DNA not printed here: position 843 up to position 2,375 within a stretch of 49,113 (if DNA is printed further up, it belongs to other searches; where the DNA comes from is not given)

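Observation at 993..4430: Four enzymatic/scaffold modules fused in one ORF at the tail of the flgK-flgL-fliW string: TPR + GT41-like GT + kinase-like + SAM-methyltransferase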

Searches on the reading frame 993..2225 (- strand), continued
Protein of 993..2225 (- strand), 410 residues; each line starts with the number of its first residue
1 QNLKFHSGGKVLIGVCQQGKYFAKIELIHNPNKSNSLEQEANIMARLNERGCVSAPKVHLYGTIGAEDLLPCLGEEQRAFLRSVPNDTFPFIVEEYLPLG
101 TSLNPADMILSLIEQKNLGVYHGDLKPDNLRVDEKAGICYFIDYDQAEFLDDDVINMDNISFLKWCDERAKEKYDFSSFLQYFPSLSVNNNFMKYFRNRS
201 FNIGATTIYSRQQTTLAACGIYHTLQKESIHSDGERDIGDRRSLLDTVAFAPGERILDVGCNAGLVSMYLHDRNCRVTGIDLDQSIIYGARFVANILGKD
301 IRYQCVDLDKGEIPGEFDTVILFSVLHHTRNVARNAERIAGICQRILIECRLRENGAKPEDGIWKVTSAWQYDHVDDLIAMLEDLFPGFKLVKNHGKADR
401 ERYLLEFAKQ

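Call 14: find_encoding_contigs(protein=P0129, flank=10000, max_places=3)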
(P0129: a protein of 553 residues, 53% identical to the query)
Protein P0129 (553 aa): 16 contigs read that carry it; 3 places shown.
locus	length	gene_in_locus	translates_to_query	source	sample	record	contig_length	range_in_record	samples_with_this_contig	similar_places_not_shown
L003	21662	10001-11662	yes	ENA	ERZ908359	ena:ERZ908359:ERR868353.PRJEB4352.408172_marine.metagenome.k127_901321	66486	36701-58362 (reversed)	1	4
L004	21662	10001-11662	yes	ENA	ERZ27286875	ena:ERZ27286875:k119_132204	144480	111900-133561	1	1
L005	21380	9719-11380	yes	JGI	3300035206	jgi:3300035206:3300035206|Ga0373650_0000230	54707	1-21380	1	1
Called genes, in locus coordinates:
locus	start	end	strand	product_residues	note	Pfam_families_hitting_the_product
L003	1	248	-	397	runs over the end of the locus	PF02515:CoA_transf_3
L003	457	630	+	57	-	-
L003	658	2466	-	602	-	PF00515:TPR_1 (faint), PF07719:TPR_2 (faint), PF13181:TPR_8 (faint), PF13414:TPR_11 (faint), PF13424:TPR_12 (faint), PF13428:TPR_14 (faint), PF13432:TPR_16 (faint), PF14559:TPR_19 (weak), +2 more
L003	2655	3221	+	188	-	PF14220:DUF4329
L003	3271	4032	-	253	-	PF13622:4HBT_3, PF20789:4HBT_3C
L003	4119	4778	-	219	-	PF00293:NUDIX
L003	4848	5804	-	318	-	PF00378:ECH_1, PF16113:ECH_2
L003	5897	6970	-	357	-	-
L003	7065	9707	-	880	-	PF13432:TPR_16 (weak), PF12895:ANAPC3 (weak), PF13371:TPR_9 (weak), PF13414:TPR_11, PF14559:TPR_19, PF13424:TPR_12 (weak), PF13432:TPR_16 (weak), PF04230:PS_pyruv_trans, +9 more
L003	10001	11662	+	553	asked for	PF07719:TPR_2 (faint), PF13432:TPR_16 (weak), PF14559:TPR_19 (weak), PF13432:TPR_16, PF13489:Methyltransf_23, PF13649:Methyltransf_25, PF08241:Methyltransf_11 (weak), PF08242:Methyltransf_12, +7 more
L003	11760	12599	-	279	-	-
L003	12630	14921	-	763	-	PF13414:TPR_11, PF13424:TPR_12, PF00515:TPR_1, PF07719:TPR_2, PF13181:TPR_8, PF13414:TPR_11, PF13424:TPR_12, PF00515:TPR_1, +33 more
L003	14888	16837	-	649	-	PF13414:TPR_11, PF13432:TPR_16, PF00515:TPR_1, PF13424:TPR_12, PF13414:TPR_11, PF00515:TPR_1, PF13424:TPR_12, PF13414:TPR_11, +26 more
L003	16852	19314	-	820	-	PF00515:TPR_1, PF13414:TPR_11, PF13432:TPR_16, PF00515:TPR_1, PF13414:TPR_11, PF13424:TPR_12, PF00515:TPR_1, PF13414:TPR_11, +66 more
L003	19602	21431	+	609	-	PF13432:TPR_16 (weak), PF14559:TPR_19 (weak), PF00515:TPR_1, PF07719:TPR_2 (weak), PF13414:TPR_11 (weak), PF13414:TPR_11, PF00515:TPR_1, PF13414:TPR_11, +21 more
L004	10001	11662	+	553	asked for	PF07719:TPR_2 (faint), PF13432:TPR_16 (weak), PF14559:TPR_19 (weak), PF13432:TPR_16, PF13489:Methyltransf_23, PF13649:Methyltransf_25, PF08241:Methyltransf_11 (weak), PF08242:Methyltransf_12, +7 more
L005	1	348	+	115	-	?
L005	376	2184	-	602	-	PF00515:TPR_1 (faint), PF07719:TPR_2 (faint), PF13181:TPR_8 (faint), PF13414:TPR_11 (faint), PF13424:TPR_12 (faint), PF13428:TPR_14 (faint), PF13432:TPR_16 (faint), PF14559:TPR_19 (weak), +2 more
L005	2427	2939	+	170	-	PF14220:DUF4329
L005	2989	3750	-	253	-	PF13622:4HBT_3, PF20789:4HBT_3C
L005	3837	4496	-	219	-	PF00293:NUDIX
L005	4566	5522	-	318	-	PF00378:ECH_1, PF16113:ECH_2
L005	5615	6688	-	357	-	-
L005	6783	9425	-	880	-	PF13432:TPR_16 (weak), PF12895:ANAPC3 (weak), PF13371:TPR_9 (weak), PF13414:TPR_11, PF14559:TPR_19, PF13424:TPR_12 (weak), PF13432:TPR_16 (weak), PF04230:PS_pyruv_trans, +9 more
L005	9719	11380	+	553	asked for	PF07719:TPR_2 (faint), PF13432:TPR_16 (weak), PF14559:TPR_19 (weak), PF13432:TPR_16, PF13489:Methyltransf_23, PF13649:Methyltransf_25, PF08241:Methyltransf_11 (weak), PF08242:Methyltransf_12, +7 more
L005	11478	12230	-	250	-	-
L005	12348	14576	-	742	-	PF13414:TPR_11, PF13424:TPR_12, PF00515:TPR_1, PF07719:TPR_2, PF13181:TPR_8, PF13424:TPR_12, PF13414:TPR_11, PF13431:TPR_17, +33 more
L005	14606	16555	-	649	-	PF13414:TPR_11, PF13432:TPR_16, PF00515:TPR_1, PF13424:TPR_12, PF13414:TPR_11, PF00515:TPR_1, PF13424:TPR_12, PF13414:TPR_11, +26 more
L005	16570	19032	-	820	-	PF00515:TPR_1, PF13414:TPR_11, PF13432:TPR_16, PF00515:TPR_1, PF13414:TPR_11, PF13424:TPR_12, PF00515:TPR_1, PF13414:TPR_11, +66 more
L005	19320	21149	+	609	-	PF13432:TPR_16 (weak), PF14559:TPR_19 (weak), PF00515:TPR_1, PF07719:TPR_2 (weak), PF13414:TPR_11 (weak), PF13414:TPR_11, PF00515:TPR_1, PF13414:TPR_11, +21 more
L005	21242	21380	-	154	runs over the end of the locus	-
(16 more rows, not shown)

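Call 18: find_encoding_contigs(protein=P0121, flank=5000, max_places=3)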
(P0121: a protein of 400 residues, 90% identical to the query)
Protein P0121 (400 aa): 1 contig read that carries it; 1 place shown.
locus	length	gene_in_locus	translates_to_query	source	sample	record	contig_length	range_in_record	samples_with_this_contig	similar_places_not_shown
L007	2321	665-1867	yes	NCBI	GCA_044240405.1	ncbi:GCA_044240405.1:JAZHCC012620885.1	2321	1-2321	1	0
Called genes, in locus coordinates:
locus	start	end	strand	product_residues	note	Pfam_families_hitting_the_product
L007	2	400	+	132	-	?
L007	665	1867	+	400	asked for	PF01636:APH (faint), PF13489:Methyltransf_23, PF07021:MetW (weak), PF08241:Methyltransf_11, PF08242:Methyltransf_12, PF13649:Methyltransf_25, PF13847:Methyltransf_31 (weak)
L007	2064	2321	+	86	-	?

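Call 32: find_related_loci(query=A1, collection=genome_contigs, flank=10000)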
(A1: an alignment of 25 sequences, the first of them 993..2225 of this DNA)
Query A1 (410 aa) in genome_contigs; peptide patterns used: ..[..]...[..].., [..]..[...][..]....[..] (x = any residue, [..] = any of these).
69 stretches matched a pattern; 53 encode a relative of the query (tblastn E <= 1e-3); 50 distinct loci.
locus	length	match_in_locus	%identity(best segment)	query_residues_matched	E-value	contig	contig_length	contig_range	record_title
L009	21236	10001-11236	44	5-409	7e-120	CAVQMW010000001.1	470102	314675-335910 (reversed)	MAG: uncultured delta proteobacterium isolate MFD03804.bin.1.81 genome assembly, contig: contig_1479, whole genome shotg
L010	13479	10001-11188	44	11-409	8e-114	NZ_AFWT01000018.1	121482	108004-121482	Thiorhodococcus drewsii AZ1 ctg197, whole genome shotgun sequence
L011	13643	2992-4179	43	12-410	3e-113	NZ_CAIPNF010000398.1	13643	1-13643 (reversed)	MAG: uncultured Thiocystis sp. isolate Loclat_bin-17750, whole genome shotgun sequence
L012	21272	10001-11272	43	3-409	2e-109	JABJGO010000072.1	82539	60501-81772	MAG: Rhodospirillales bacterium isolate SI074_bin150 k141_1815445, whole genome shotgun sequence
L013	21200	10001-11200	44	14-409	5e-108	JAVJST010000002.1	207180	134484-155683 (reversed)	MAG: Rhodospirillales bacterium isolate G1-WW12-23 k141_70221, whole genome shotgun sequence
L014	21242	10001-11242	40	1-410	3e-107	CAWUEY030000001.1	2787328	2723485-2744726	MAG: Rhodospirillales bacterium isolate 4fd3a609-4b20-488f-a53c-3ffcb215da44 genome assembly, contig: contig_1, whole ge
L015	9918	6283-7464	43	9-410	3e-106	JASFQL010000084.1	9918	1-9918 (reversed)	MAG: Anaerolineales bacterium isolate D0819S20remetaG_Bin_326 D0819S20remetaG_FD_scaffold_1049_c1, whole genome shotgun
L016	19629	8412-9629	42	10-410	2e-104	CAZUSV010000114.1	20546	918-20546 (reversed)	MAG TPA_asm: uncultured Anaerolineales bacterium isolate SRP077602_co5_397 genome assembly, contig: NODE_12684_length_20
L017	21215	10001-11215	41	9-409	5e-103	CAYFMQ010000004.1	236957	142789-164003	MAG TPA_asm: uncultured Thalassospiraceae bacterium isolate ERP019367_co1_8 genome assembly, contig: NODE_65_length_2369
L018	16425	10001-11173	38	12-409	6e-96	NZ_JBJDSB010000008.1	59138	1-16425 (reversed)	Desulfobaculum sp. SPO524 8, whole genome shotgun sequence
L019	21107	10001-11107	41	20-410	1e-94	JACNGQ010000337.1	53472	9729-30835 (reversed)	MAG: Planctomycetota bacterium isolate NIOZ-UU13 NIOZ-UU_NODE_572_length_53472_cov_10.6168, whole genome shotgun sequenc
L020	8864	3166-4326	39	2-410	3e-91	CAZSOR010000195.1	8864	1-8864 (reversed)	MAG TPA_asm: uncultured Pirellulales bacterium isolate binchicken_co262_305 genome assembly, contig: NODE_9123_length_88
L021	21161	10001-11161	38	2-410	7e-89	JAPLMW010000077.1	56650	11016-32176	MAG: Phycisphaerae bacterium isolate LacPavin_0920_SED3_MAG_44_51 LacPavin_0920_SED3_scaffold_12264, whole genome shotgu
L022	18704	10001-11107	39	21-410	6e-88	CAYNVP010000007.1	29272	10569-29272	MAG TPA_asm: uncultured Pirellulales bacterium isolate SRP214966_co4_418 genome assembly, contig: NODE_1127_length_29272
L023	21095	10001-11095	41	20-409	1e-87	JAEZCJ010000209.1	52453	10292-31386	MAG: Bacillota bacterium isolate OH_CBrB_239 k127_608893, whole genome shotgun sequence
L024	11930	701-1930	37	15-409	3e-87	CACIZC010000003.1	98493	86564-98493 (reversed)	uncultured Pelagibacteraceae bacterium isolate AG-439-O05 genome assembly, contig: AG-439-O05_NODE_3, whole genome shotg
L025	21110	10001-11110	38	20-409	4e-84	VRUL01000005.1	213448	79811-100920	MAG: Planctomycetota bacterium isolate MohnsGC08_bin191 NODE_5_length_213448_cov_48.093223, whole genome shotgun sequenc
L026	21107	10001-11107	39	20-410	2e-86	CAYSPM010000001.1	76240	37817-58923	MAG TPA_asm: uncultured Pirellulales bacterium isolate binchicken_co262_296 genome assembly, contig: NODE_207_length_762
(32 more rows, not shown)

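Call 34: predict_structure(alignment_id=A1)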
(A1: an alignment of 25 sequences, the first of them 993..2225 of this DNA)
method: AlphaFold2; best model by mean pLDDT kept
length: 410 residues; sequences in the alignment: 25
mean_pLDDT: 92.6   pTM: 0.91
mean pLDDT of the five models: 92.6, 92.2, 91.9, 91.2, 91.0
residues with pLDDT >= 90: 328; 70-90: 76; 50-70: 6; < 50: 0
segments of 3 or more residues with pLDDT < 50: none
pLDDT, mean of each block of 10 residues (from residue 1): 81 92 94 94 97 97 96 91 94 91 92 98 93 93 97 97 96 94 91 94 93 75 88 85 90 95 84 96 93 96 93 94 91 94 96 92 90 97 97 90 94
secondary structure, 60 per line:
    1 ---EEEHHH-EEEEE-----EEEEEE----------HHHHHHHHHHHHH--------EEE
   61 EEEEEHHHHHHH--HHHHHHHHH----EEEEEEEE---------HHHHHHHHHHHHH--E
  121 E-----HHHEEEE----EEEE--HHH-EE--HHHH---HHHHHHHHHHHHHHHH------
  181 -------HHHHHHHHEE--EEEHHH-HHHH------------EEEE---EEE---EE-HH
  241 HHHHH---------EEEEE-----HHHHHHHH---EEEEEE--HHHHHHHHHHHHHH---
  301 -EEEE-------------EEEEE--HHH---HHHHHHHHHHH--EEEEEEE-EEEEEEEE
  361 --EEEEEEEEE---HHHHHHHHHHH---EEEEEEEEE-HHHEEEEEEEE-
elements in order: E4-6 E11-15 E21-26 H37-49 E58-65 H66-72 H75-83 E88-95 H105-117 E130-133 E138-141 H152-155 H159-174 H188-195 E200-202 H207-210 E223-226 E230-232 H239-245 E255-259 H265-272 E276-281 H284-297 E302-305 E319-323 H332-342 E345-351 E353-360 E363-371 H375-385 E389-397 E402-409
